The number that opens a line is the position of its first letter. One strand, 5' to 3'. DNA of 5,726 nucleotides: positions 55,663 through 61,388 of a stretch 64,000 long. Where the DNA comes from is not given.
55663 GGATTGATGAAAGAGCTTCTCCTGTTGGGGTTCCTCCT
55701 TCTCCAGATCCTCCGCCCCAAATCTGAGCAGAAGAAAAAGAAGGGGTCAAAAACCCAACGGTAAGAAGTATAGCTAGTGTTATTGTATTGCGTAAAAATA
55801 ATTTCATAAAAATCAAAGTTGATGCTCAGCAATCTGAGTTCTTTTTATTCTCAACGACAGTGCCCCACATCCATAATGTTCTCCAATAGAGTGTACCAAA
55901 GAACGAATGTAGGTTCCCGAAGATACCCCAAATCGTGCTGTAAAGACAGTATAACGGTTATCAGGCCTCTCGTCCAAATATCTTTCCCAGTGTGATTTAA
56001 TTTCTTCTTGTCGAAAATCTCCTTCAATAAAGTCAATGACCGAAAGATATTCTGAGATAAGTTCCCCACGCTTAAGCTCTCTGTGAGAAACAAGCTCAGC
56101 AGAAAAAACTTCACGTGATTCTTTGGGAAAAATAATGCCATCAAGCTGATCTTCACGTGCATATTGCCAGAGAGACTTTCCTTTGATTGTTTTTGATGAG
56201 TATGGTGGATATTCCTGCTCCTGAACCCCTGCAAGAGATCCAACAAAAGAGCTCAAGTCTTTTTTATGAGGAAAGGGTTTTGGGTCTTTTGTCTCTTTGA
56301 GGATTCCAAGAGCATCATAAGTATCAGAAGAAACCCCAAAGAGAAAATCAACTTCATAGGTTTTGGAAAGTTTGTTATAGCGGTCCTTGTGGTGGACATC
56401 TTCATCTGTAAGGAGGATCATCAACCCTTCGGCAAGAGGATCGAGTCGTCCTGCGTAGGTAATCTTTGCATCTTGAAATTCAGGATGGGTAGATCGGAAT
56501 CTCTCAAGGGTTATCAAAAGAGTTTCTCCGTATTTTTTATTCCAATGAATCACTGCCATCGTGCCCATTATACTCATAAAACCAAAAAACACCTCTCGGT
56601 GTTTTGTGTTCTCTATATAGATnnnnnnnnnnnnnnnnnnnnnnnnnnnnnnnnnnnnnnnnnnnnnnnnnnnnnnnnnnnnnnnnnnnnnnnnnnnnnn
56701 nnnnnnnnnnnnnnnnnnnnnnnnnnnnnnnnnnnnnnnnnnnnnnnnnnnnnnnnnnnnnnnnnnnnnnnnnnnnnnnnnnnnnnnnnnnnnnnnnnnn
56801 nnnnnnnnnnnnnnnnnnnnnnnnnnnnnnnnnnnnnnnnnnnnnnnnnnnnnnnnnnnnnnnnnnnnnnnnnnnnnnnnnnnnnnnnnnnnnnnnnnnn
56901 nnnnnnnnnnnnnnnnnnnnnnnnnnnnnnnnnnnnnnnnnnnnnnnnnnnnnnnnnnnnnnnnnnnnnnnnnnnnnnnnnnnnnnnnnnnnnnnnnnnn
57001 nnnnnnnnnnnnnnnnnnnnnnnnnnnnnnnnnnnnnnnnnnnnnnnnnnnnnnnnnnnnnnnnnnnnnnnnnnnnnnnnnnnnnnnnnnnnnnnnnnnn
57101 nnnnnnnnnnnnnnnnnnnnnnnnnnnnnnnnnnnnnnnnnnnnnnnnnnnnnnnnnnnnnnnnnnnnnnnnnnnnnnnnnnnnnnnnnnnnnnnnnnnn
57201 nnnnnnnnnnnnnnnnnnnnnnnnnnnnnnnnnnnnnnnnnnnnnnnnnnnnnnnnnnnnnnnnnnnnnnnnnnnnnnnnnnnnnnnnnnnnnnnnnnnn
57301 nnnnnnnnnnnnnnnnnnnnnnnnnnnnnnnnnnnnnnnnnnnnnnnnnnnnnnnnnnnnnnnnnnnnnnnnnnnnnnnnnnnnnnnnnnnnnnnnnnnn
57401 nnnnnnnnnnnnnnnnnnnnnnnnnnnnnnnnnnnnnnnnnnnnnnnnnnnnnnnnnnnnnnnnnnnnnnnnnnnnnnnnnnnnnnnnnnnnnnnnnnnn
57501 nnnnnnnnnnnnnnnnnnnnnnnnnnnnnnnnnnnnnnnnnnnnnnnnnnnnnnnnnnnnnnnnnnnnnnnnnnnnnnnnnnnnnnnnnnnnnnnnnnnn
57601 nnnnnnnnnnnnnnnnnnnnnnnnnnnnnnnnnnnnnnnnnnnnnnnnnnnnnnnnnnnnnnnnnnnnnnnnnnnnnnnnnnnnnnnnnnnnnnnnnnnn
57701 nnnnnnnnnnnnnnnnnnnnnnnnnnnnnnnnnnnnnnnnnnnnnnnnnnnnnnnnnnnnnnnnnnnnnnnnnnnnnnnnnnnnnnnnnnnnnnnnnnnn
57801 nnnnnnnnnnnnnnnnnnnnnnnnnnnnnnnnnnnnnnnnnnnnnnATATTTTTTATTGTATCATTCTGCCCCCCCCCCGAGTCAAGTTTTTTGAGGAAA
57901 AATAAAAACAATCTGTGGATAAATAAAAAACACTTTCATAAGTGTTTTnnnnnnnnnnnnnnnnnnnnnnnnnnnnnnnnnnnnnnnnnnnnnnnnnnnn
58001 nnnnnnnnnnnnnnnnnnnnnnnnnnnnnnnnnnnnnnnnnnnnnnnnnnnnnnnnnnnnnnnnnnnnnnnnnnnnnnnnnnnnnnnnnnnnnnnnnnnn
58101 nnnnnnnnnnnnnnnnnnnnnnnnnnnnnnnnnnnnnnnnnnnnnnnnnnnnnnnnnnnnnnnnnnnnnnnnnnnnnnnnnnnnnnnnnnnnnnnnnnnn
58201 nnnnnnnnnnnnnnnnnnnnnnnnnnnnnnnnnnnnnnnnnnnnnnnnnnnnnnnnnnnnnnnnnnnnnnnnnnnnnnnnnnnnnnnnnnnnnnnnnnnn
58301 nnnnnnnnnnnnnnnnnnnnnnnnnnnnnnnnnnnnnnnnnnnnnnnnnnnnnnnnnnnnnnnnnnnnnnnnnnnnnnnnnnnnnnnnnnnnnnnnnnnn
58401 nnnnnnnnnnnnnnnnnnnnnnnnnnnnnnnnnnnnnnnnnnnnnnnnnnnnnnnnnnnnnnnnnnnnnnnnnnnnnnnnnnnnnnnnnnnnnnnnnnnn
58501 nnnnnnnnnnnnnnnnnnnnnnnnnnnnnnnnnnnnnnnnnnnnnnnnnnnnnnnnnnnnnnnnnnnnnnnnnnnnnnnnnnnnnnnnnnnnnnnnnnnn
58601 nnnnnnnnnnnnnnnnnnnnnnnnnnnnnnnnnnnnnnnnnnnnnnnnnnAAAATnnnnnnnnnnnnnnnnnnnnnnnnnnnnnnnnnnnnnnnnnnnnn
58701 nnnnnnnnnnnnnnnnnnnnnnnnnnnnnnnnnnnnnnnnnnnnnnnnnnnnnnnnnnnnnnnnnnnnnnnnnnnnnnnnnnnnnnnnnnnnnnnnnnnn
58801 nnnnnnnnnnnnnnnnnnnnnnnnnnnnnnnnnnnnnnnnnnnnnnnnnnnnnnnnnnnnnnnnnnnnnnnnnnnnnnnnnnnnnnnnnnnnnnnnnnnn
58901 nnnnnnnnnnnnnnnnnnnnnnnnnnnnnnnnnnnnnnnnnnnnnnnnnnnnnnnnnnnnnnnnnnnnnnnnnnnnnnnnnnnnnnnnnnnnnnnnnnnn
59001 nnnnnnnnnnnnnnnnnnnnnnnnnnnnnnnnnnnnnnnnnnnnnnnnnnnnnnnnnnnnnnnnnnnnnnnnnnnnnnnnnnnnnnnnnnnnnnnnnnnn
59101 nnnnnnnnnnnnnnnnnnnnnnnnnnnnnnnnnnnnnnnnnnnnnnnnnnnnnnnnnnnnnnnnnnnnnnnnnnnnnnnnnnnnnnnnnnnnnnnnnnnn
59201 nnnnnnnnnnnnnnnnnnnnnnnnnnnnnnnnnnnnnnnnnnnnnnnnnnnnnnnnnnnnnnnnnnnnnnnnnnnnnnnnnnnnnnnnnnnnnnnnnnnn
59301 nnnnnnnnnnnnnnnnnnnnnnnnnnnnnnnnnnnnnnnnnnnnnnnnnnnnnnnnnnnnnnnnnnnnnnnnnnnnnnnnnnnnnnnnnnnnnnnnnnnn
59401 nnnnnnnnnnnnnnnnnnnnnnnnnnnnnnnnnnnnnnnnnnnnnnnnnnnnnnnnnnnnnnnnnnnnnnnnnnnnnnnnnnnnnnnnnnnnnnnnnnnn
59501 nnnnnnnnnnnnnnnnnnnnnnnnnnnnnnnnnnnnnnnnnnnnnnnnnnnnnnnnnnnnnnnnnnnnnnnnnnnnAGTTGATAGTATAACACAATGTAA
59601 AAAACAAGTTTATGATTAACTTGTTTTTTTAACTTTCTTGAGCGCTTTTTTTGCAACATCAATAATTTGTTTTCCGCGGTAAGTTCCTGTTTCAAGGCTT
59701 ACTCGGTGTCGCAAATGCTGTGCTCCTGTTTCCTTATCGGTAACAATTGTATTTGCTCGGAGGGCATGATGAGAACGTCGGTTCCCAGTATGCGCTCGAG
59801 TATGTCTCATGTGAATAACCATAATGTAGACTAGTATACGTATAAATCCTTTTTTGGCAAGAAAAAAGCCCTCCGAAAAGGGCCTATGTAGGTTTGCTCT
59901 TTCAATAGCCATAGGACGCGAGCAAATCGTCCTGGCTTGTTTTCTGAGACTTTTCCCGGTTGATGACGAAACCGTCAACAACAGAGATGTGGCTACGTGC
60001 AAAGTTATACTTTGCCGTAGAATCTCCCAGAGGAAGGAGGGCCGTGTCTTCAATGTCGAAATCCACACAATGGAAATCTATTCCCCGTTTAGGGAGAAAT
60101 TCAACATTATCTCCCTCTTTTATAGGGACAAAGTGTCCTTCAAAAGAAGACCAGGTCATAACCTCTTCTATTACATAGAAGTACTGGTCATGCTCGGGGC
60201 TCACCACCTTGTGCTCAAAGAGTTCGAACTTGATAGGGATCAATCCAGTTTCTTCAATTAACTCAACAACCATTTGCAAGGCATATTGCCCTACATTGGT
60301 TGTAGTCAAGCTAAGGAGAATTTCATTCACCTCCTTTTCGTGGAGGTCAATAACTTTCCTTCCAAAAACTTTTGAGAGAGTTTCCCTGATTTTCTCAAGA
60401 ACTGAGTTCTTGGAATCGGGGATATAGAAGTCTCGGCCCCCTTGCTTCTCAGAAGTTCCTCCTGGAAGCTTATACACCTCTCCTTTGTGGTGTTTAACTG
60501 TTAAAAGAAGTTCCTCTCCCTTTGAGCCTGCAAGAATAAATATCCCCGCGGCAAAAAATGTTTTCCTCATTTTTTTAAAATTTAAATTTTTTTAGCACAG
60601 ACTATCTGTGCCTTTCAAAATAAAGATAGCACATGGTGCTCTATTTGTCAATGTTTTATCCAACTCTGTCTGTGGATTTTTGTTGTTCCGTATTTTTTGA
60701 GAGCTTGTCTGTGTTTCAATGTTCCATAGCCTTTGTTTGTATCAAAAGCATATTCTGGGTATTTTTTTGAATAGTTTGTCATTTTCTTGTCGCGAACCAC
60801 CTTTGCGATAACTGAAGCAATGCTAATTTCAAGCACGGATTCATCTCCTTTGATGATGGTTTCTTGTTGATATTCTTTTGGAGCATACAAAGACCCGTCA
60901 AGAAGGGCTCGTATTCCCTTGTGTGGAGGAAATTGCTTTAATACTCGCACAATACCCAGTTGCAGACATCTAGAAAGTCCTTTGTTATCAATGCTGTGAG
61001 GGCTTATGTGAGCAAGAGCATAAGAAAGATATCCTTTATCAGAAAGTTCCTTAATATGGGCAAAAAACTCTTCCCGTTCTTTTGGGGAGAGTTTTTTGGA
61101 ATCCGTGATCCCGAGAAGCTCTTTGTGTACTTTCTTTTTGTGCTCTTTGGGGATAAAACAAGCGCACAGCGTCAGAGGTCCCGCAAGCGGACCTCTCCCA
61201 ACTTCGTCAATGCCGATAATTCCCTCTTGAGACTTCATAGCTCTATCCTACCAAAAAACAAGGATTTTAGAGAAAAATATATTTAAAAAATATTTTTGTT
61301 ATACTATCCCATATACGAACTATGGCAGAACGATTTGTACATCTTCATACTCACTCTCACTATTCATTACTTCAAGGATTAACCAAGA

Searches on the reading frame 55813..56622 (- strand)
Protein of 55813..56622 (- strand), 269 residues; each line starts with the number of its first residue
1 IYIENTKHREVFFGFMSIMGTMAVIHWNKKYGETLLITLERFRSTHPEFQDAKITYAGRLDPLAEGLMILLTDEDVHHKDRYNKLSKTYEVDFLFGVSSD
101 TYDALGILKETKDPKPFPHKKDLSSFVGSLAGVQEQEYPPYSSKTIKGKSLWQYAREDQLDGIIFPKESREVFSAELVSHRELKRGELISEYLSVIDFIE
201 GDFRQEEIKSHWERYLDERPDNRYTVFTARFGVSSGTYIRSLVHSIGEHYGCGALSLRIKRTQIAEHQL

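Call 47: search_protein_families(library=pfam, proteins=[window:55813-56559:-], max_evalue=0.001)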
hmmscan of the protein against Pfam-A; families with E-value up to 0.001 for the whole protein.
window:55813-56559:- (248 aa): 1 family
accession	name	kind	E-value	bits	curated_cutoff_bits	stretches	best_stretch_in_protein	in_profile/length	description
PF01509.24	TruB_N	-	8.5e-21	75.3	27.3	1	29-158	5-131/149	TruB family pseudouridylate synthase (N terminal domain)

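Call 80: search_solved_structures(query=window:55813-56622:-, max_evalue=1e-20)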
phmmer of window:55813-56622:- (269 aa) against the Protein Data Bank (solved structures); distinct sequences matched with E-value up to 1e-20: 0.

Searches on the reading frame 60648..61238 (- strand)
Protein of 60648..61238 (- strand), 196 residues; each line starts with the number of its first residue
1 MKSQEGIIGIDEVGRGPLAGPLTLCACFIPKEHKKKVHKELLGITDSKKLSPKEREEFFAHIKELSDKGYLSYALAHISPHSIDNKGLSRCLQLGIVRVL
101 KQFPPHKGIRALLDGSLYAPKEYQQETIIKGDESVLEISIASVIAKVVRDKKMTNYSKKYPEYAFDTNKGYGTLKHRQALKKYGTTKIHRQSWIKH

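Call 35: find_encoding_contigs(protein=window:60648-61238:-, flank=10000, max_places=4)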
Protein window:60648-61238:- (196 aa): 3 contigs read that carry it; 3 places shown.
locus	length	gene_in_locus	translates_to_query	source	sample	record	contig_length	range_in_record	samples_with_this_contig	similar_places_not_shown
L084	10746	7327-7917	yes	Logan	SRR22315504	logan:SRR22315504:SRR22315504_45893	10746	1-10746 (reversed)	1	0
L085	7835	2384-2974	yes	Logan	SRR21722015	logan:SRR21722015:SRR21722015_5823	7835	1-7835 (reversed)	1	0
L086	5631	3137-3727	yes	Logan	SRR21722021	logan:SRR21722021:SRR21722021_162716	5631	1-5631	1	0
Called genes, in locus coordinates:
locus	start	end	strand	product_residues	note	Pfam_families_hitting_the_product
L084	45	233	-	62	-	-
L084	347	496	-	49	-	-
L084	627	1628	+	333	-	-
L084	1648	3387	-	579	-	PF07973:tRNA_SAD (weak), PF00587:tRNA-synt_2b, PF03129:HGTP_anticodon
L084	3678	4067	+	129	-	PF01219:DAGK_prokar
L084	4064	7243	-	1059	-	PF02811:PHP, PF07733:DNA_pol3_alpha, PF17657:DNA_pol3_finger, PF14579:HHH_6, PF01336:tRNA_anti-codon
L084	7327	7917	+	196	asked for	PF01351:RNase_HII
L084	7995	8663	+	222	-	-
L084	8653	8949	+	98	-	PF01783:Ribosomal_L32p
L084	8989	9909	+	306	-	PF01029:NusB, PF00293:NUDIX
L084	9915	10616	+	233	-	PF22935:RM44_endonuclase, PF14622:Ribonucleas_3_3, PF00636:Ribonuclease_3, PF00035:dsrm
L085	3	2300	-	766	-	?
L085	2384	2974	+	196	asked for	PF01351:RNase_HII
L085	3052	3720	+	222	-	-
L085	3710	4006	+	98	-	PF01783:Ribosomal_L32p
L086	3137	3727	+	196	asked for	PF01351:RNase_HII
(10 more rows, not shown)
